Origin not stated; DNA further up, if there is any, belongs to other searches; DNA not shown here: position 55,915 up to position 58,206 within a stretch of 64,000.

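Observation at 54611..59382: Four-gene operon combining CofC/CofD-like logic with polyprenyl-phosphate glycosyl transfer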

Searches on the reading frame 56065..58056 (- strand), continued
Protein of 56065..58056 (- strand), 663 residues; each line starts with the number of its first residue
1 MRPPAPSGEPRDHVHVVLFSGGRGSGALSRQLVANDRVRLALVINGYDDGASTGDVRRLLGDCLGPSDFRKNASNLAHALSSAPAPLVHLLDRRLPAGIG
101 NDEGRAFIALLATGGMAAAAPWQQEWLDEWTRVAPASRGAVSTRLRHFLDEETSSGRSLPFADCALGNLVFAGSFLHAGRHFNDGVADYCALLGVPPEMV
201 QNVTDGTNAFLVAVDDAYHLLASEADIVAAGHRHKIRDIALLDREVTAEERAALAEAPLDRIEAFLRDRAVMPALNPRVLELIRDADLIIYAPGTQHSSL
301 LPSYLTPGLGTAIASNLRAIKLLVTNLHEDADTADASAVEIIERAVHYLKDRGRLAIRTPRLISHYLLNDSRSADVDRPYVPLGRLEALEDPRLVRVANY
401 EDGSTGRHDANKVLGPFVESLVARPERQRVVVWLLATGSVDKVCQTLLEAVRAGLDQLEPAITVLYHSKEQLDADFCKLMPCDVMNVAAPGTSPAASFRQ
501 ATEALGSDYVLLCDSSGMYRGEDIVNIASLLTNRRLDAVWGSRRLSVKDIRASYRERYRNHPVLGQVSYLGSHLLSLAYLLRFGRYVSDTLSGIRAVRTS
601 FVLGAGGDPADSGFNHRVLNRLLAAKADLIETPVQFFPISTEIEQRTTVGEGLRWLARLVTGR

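Call 29: search_protein_families(library=pfam, max_evalue=0.1, proteins=[L059:14482-16530:-, L079:6304-7464:-, L027:2130-4028:+, L036:6811-8325:-, L021:12417-14216:+, L005:751-3000:+, L067:1367-3367:-, L042:13390-15513:-, L063:3339-5456:-, L028:10303-10959:+])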
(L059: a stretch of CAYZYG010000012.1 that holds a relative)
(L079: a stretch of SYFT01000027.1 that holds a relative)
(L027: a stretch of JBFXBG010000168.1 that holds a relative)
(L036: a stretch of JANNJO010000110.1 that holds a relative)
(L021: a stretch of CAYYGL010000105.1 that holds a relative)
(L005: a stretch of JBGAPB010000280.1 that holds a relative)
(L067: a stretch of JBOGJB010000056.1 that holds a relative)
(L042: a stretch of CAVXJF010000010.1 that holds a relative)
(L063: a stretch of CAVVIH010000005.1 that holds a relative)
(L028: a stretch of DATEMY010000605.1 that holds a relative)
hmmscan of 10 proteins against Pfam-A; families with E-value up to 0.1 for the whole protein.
L059:14482-16530:- (682 aa): 0 families

L079:6304-7464:- (386 aa): 3 families
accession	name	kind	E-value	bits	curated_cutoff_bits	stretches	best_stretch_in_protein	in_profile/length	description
PF04055.27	Radical_SAM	-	7.1e-10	39.8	29.5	1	43-181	4-139/166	Radical SAM superfamily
PF13353.11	Fer4_12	-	4.4e-05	24.2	22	1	46-156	15-118/137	4Fe-4S single cluster domain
PF23359.1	Lsr2_DNA-bd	-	0.087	12.6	26.9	0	203-217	5-19/37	Lsr2 DNA-binding domain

L027:2130-4028:+ (632 aa): 6 families
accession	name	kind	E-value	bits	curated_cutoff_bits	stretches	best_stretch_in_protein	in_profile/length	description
PF00884.28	Sulfatase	-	5.3e-46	157.7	25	1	200-525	1-301/301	Sulfatase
PF01663.27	Phosphodiest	-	2.1e-17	64.2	23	1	202-469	1-221/342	Type I phosphodiesterase / nucleotide pyrophosphatase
PF02995.22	DUF229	-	0.0015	17.8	25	1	270-480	195-354/496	Protein of unknown function (DUF229)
PF16347.10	SGSH_C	-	0.0018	18.9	29.3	0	581-622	104-147/154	N-sulphoglucosamine sulphohydrolase, C-terminal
PF07394.17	DUF1501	-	0.0048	16.5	27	1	430-469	262-301/390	Protein of unknown function (DUF1501)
PF02120.21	Flg_hook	-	0.077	13.3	29.8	0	268-295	47-74/85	Flagellar hook-length control protein FliK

L036:6811-8325:- (504 aa): 0 families

L021:12417-14216:+ (599 aa): 2 families
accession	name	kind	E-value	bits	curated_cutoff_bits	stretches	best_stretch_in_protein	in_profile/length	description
PF20604.3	DUF6798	-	0.0025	18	26.9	1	470-491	4-25/61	Domain of unknown function (DUF6798)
PF10060.15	DUF2298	-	0.0064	15.9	27.8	1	9-112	46-152/488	Uncharacterized membrane protein (DUF2298)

L005:751-3000:+ (749 aa): 2 families
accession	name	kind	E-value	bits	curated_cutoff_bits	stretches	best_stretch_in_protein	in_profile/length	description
PF13231.12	PMT_2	-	3.7e-06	27.7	26.1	1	328-455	26-149/160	Dolichyl-phosphate-mannose-protein mannosyltransferase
PF14264.12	Glucos_trans_II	-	0.0053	16.4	30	1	328-407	47-129/317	Glucosyl transferase GtrII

L067:1367-3367:- (666 aa): 0 families

L042:13390-15513:- (707 aa): 0 families

L063:3339-5456:- (705 aa): 3 families
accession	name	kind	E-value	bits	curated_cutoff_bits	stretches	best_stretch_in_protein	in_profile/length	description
PF13231.12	PMT_2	-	6.3e-07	30.2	26.1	1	272-397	22-144/160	Dolichyl-phosphate-mannose-protein mannosyltransferase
PF07691.17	PA14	-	0.00049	20.3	24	1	47-126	46-139/147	PA14 domain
PF11947.13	DUF3464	-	0.051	13.8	25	0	145-199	53-108/149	Photosynthesis affected mutant 68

L028:10303-10959:+ (218 aa): 4 families
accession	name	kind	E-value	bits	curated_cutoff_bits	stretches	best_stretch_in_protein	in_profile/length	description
PF13419.12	HAD_2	-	6.9e-23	82.1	23.8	1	7-183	1-176/178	Haloacid dehalogenase-like hydrolase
PF00702.32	Hydrolase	-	1.2e-21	78.5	26.4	1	5-177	2-189/191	haloacid dehalogenase-like hydrolase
PF13242.12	Hydrolase_like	-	0.00017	21.8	22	1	141-193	3-56/75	HAD-hyrolase-like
PF12710.13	HAD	-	0.00078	20.4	27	1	8-162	2-169/189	haloacid dehalogenase-like hydrolase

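Call 37: predict_structure(alignment_id=A2)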
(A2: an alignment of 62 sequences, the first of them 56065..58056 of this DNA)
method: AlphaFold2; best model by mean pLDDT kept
length: 663 residues; sequences in the alignment: 62
mean_pLDDT: 79.7   pTM: 0.66
mean pLDDT of the five models: 79.7, 79.7, 79.0, 76.6, 76.6
residues with pLDDT >= 90: 239; 70-90: 273; 50-70: 84; < 50: 67
segments of 3 or more residues with pLDDT < 50: 1-10, 327-334, 370-394, 397-408, 638-644
pLDDT, mean of each block of 10 residues (from residue 1): 34 82 63 81 86 85 89 88 92 93 95 91 92 95 98 93 95 98 97 93 93 89 78 73 92 90 94 94 91 66 87 88 61 56 85 85 71 38 38 45 43 58 67 82 82 83 91 83 91 90 93 68 84 79 68 67 76 84 84 87 86 86 87 60 55 80 68
secondary structure, 60 per line:
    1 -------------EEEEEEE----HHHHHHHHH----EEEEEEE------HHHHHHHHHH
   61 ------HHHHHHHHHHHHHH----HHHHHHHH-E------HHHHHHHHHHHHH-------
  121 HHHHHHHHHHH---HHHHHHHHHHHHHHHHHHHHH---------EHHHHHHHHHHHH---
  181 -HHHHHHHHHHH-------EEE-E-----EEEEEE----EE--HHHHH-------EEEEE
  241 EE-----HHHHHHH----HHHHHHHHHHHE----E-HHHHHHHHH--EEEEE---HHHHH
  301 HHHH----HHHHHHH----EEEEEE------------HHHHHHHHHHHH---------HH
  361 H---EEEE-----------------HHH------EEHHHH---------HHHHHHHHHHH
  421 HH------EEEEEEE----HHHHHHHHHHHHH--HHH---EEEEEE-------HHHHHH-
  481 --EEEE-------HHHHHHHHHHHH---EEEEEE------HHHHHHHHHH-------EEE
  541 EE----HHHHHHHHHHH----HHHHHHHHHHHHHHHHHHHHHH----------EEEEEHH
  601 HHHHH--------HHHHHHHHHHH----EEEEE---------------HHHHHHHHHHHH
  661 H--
elements in order: E14-20 H25-33 E38-44 H51-60 H67-80 H85-92 H101-113 H121-131 H135-155 H166-177 H182-192 E200-202 E210-215 H224-228 E236-242 H248-254 H259-269 H277-285 E288-292 H296-304 H309-315 E320-325 H338-349 E365-368 H397-400 H410-422 E429-435 H440-452 E461-466 H474-479 E483-486 H494-505 E509-514 H521-530 E538-542 H547-557 H562-583 E594-598 H599-605 H614-624 E629-633 H649-661
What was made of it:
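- The conserved 370-408 segment is modelled with low confidence (call 37).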

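Call 39: fold_search(model_id=the predicted structure, library=pdb)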
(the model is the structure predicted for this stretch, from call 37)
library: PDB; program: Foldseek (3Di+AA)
matches with E <= 10: 1180; with E <= 0.001: 104
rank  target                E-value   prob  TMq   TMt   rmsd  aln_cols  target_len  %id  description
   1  2hzb_A                5.5e-14  1.00  0.35  0.73   7.5       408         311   20  X-Ray Crystal Structure of Protein BH3568 from Bacillus halodurans. Northeast Structural Genomics Consortium BhR60. (released 2006-08-22)
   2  2o2z_A                1.5e-13  1.00  0.35  0.72   7.6       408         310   19  Crystal structure of a protein member of the upf0052 family (bh3568) from bacillus halodurans at 2.60 A resolution (released 2006-12-19)
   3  2o2z_D                1.9e-13  1.00  0.35  0.72   7.7       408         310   19  Crystal structure of a protein member of the upf0052 family (bh3568) from bacillus halodurans at 2.60 A resolution (released 2006-12-19)
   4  2o2z_B                3.2e-13  1.00  0.35  0.72   7.6       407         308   19  Crystal structure of a protein member of the upf0052 family (bh3568) from bacillus halodurans at 2.60 A resolution (released 2006-12-19)
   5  2o2z_C                3.9e-13  1.00  0.35  0.72   7.7       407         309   19  Crystal structure of a protein member of the upf0052 family (bh3568) from bacillus halodurans at 2.60 A resolution (released 2006-12-19)
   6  2ppv                  3.0e-12  1.00  0.35  0.68   7.4       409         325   18  CRYSTAL STRUCTURE OF a protein belonging to the UPF0052 (SE_0549) FROM STAPHYLOCOCCUS EPIDERMIDIS ATCC 12228 AT 2.00 A R (released 2007-05-15)
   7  2q7x_A                2.3e-09  1.00  0.32  0.62   9.2       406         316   18  Crystal structure of a putative phospho transferase (sp_1565) from streptococcus pneumoniae tigr4 at 2.00 A resolution (released 2007-06-19)
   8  2q7x_B                8.7e-09  1.00  0.32  0.65   5.1       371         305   17  Crystal structure of a putative phospho transferase (sp_1565) from streptococcus pneumoniae tigr4 at 2.00 A resolution (released 2007-06-19)
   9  9asc_A                1.1e-07  1.00  0.25  0.46   6.3       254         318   15  Cryo-EM Structure of the Glycosyltransferase ArnC from Salmonella enterica in the UDP-bound State Determined on Talos  (released 2025-02-05)
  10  9bhe_B                2.9e-07  1.00  0.25  0.49   5.9       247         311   13  Salmonella undecaprenyl-phosphate 4-deoxy-4-formamido-L-arabinose transferase (ArnC) bound to UDP (released 2025-02-12)
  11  8vxh_A                3.4e-07  1.00  0.25  0.49   5.6       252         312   14  Cryo-EM Structure of the Glycosyltransferase ArnC from Salmonella enterica in the Apo State Determined on Talos Arctic (released 2025-02-05)
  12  9bhc_A                3.6e-07  1.00  0.25  0.50   5.3       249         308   13  Salmonella undecaprenyl-phosphate 4-deoxy-4-formamido-L-arabinose transferase (ArnC) (released 2025-02-12)
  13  9b77_A                5.0e-07  1.00  0.24  0.46   5.9       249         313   15  Cryo-EM Structure of the Glycosyltransferase ArnC from Salmonella enterica in the Apo State Determined on Krios micros (released 2025-02-05)
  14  9bhe_A                5.3e-07  1.00  0.24  0.46   6.1       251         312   14  Salmonella undecaprenyl-phosphate 4-deoxy-4-formamido-L-arabinose transferase (ArnC) bound to UDP (released 2025-02-12)
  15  9bhc_B                8.1e-07  1.00  0.25  0.50   5.4       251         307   13  Salmonella undecaprenyl-phosphate 4-deoxy-4-formamido-L-arabinose transferase (ArnC) (released 2025-02-12)
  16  5mlz                  8.6e-07  1.00  0.27  0.46   4.6       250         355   17  Dolichyl phosphate mannose synthase in complex with GDP and Mg2+ (released 2017-08-09)
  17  3c3e_A                1.3e-06  1.00  0.30  0.59   7.7       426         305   11  Crystal structure of 2-phospho-(S)-lactate transferase from Methanosarcina mazei in complex with Fo and GDP. Northeast (released 2008-02-19)
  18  6uvx_B                2.2e-06  1.00  0.27  0.50   9.9       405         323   14  The crystal structure of FbiA from Mycobacterium Smegmatis, Apo state (released 2020-05-13)
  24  6uvx_A                1.3e-05  1.00  0.28  0.50   9.0       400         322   15  The crystal structure of FbiA from Mycobacterium Smegmatis, Apo state (released 2020-05-13)
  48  9nye_A                1.1e-04  1.00  0.24  0.47   6.3       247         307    8  Cryo-EM structure of the glycosyltransferase GtrB in the apo state (octamer volume) (released 2025-12-17)
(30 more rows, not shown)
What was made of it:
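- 56797..58017 (-): N-terminal YvcK/CofD-superfamily domain (about residues 14-420), with a helical insert at about residues 95-160. Foldseek: YvcK E 5e-14 and TMt 0.73, against CofD/FbiA at about E 1e-6 (call 39).
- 56068..56775 (-): C-terminal GT-A (DPM1/ArnC/GtrB-like) domain, about residues 428-663. The donor site is degenerate and the lipid-phosphate-side motifs are retained. Foldseek hits to ArnC 9asc, DPMS 5mlz and GtrB 9nye (call 39).
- On CofD/FbiA (2-phospho-L-lactate / PEP transferase of F420 synthesis): Foldseek (call 39): YvcK-type 2hzb, E 5.5e-14, TMt 0.73; CofD 3c3e, E 1.3e-6, TMt 0.59; FbiA 6uvx, E 2.2e-6, TMt 0.50.
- On YvcK/GlmR (UPF0052): Foldseek top hits 2hzb, 2o2z and 2ppv (call 39).
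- The related enzymes ArnC and GtrB were solved as oligomers (entry titles in call 39).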
